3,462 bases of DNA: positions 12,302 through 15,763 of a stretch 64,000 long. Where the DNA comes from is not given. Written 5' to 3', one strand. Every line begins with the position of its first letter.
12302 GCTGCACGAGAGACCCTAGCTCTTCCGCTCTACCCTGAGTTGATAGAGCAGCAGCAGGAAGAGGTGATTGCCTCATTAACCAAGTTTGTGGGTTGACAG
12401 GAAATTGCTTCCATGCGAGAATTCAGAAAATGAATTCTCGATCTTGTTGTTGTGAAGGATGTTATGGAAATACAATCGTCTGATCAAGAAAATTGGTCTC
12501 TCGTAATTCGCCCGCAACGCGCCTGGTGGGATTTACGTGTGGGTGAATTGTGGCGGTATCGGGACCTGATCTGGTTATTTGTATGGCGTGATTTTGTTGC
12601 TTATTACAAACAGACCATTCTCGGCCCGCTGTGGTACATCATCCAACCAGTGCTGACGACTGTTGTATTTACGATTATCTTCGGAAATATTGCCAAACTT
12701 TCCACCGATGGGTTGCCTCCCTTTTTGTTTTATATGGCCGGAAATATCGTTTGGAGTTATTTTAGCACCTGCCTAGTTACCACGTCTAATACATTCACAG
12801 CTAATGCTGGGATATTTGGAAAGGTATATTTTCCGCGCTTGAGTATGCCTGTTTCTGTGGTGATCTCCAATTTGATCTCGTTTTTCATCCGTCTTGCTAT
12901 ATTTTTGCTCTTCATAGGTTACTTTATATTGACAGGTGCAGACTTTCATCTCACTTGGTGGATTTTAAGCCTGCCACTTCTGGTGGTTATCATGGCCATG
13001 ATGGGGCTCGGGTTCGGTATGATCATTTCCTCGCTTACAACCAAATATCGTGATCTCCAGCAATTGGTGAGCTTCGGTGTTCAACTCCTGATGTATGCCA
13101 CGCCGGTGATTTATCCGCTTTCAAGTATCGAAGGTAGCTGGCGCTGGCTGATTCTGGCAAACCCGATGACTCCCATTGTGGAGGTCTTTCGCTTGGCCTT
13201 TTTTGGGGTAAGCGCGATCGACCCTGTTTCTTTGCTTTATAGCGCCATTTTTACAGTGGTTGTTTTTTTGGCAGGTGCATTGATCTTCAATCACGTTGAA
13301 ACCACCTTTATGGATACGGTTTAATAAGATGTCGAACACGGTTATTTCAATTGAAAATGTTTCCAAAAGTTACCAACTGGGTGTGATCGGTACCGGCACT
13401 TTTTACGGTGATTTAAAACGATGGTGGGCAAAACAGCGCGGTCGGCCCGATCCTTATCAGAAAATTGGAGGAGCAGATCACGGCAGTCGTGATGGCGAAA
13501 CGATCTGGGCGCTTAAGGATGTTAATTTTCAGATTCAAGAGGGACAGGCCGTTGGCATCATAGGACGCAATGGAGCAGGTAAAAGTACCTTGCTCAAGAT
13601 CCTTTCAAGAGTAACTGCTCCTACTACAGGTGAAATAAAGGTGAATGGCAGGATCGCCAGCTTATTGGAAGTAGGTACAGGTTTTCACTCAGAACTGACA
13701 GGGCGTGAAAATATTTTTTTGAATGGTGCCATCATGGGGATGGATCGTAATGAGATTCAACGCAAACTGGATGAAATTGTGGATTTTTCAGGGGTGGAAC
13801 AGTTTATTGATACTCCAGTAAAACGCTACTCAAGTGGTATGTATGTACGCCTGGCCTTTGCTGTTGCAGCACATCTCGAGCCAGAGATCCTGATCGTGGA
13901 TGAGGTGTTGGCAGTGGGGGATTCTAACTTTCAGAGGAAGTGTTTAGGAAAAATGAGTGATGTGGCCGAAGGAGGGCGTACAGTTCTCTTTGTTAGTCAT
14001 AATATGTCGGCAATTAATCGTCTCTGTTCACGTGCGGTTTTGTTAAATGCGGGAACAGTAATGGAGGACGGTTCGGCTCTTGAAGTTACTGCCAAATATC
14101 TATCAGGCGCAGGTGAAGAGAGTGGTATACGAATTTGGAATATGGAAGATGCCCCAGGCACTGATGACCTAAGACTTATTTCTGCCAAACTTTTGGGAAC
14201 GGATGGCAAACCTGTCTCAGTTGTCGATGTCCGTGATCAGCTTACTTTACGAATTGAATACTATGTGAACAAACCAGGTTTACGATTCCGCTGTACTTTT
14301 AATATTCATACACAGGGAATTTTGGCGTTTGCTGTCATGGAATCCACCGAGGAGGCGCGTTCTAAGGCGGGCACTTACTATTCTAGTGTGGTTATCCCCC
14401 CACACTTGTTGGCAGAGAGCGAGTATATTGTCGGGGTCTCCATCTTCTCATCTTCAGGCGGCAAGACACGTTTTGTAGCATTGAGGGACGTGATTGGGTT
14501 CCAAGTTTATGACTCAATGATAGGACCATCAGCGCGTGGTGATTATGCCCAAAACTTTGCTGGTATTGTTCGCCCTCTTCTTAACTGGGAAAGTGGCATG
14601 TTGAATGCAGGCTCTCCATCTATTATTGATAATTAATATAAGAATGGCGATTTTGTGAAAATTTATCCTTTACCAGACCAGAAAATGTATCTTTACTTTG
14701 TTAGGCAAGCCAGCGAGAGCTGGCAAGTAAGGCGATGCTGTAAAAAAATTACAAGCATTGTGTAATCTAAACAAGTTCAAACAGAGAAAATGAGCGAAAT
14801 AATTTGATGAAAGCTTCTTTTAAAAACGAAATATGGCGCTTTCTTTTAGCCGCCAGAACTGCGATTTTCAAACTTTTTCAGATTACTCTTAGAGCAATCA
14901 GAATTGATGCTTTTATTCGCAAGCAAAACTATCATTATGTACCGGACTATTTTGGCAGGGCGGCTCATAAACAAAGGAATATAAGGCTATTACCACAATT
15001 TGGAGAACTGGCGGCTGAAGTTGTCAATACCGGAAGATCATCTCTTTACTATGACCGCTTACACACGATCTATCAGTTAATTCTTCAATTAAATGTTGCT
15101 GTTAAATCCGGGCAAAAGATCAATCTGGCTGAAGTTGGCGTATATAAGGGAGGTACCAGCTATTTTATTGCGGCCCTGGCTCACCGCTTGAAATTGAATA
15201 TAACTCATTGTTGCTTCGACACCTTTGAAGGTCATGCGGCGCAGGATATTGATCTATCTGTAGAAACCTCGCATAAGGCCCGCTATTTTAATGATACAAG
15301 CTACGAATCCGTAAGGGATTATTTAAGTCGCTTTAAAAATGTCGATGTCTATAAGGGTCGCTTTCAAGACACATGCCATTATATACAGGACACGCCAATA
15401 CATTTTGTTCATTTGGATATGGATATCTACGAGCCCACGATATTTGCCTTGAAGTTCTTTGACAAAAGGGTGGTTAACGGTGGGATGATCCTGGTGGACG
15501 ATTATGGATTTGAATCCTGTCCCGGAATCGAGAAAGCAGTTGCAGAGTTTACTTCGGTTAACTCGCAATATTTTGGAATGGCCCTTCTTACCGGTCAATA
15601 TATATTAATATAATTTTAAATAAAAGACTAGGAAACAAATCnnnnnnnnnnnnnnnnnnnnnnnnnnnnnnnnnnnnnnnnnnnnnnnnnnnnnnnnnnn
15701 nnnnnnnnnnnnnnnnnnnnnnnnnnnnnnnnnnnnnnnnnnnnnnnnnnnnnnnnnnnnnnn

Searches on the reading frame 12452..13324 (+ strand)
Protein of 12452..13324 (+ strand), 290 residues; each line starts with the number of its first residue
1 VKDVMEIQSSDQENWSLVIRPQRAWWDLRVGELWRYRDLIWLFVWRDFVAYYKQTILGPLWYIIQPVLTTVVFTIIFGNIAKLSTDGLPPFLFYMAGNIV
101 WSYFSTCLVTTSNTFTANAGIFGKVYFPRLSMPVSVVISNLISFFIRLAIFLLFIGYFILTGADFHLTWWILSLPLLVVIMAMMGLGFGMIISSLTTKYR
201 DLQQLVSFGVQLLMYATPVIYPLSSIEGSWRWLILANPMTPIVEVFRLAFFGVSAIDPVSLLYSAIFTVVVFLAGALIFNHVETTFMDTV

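Call 11: search_protein_families(library=pfam, proteins=[window:12452-13324:+], max_evalue=0.01)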
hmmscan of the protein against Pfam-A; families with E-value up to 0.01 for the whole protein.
window:12452-13324:+ (290 aa): 2 families
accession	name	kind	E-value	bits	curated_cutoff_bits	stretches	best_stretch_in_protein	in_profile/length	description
PF01061.29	ABC2_membrane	-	3.5e-24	85.9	26.9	1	39-251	2-211/211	ABC-2 type transporter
PF12698.13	ABC2_membrane_3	-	9.2e-08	32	31.6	1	133-277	203-347/347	ABC-2 family transporter protein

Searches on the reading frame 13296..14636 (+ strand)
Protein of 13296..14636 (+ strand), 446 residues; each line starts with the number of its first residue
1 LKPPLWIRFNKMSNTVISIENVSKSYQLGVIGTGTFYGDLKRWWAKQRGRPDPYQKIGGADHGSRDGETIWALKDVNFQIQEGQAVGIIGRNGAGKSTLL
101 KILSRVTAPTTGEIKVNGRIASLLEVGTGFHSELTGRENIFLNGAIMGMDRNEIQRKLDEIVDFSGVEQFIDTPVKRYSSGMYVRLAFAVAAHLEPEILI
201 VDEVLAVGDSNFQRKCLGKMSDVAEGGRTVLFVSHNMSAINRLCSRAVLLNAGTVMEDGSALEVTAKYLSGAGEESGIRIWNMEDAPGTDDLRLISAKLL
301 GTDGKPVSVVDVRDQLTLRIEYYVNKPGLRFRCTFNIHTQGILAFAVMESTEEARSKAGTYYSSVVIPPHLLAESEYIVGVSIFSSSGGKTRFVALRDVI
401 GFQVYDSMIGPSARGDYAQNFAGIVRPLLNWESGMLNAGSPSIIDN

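Call 11: search_protein_families(library=pfam, proteins=[window:13296-14636:+], max_evalue=0.01)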
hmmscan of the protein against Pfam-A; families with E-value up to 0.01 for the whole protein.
window:13296-14636:+ (446 aa): 5 families
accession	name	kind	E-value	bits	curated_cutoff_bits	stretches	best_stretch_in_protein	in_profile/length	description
PF00005.33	ABC_tran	-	3.3e-23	83.2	25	1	73-204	1-135/137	ABC transporter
PF14524.12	Wzt_C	-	1.3e-07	32.2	30.4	1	287-406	5-131/143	Wzt C-terminal domain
PF13304.12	AAA_21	-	6.5e-05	23.6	27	1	87-106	3-22/304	AAA domain, putative AbiEii toxin, Type IV TA system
PF13555.12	AAA_29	-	0.00011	22.3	27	1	77-117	16-55/61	P-loop containing region of AAA domain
PF13476.12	AAA_23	-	0.0029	18.7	27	1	76-108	15-44/201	AAA domain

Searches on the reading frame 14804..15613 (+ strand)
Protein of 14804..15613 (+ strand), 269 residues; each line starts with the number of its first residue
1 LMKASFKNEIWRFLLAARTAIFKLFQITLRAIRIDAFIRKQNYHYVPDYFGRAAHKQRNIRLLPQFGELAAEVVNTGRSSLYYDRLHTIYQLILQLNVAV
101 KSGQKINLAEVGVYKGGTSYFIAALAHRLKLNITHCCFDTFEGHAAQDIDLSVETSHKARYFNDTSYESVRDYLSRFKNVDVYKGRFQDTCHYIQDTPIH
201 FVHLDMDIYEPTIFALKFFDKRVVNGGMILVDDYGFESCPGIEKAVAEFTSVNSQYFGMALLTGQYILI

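Call 67: search_protein_families(library=pfam, proteins=[window:14804-15613:+], max_evalue=0.00001)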
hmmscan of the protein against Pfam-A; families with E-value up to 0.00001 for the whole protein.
window:14804-15613:+ (269 aa): 2 families
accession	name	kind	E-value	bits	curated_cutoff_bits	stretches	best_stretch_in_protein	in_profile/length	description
PF05711.17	TylF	-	3.3e-18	66.3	23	1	102-252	89-245/264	Macrocin-O-methyltransferase (TylF)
PF13578.12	Methyltransf_24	-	4.3e-12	47.3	26.3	1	110-234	2-105/105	Methyltransferase domain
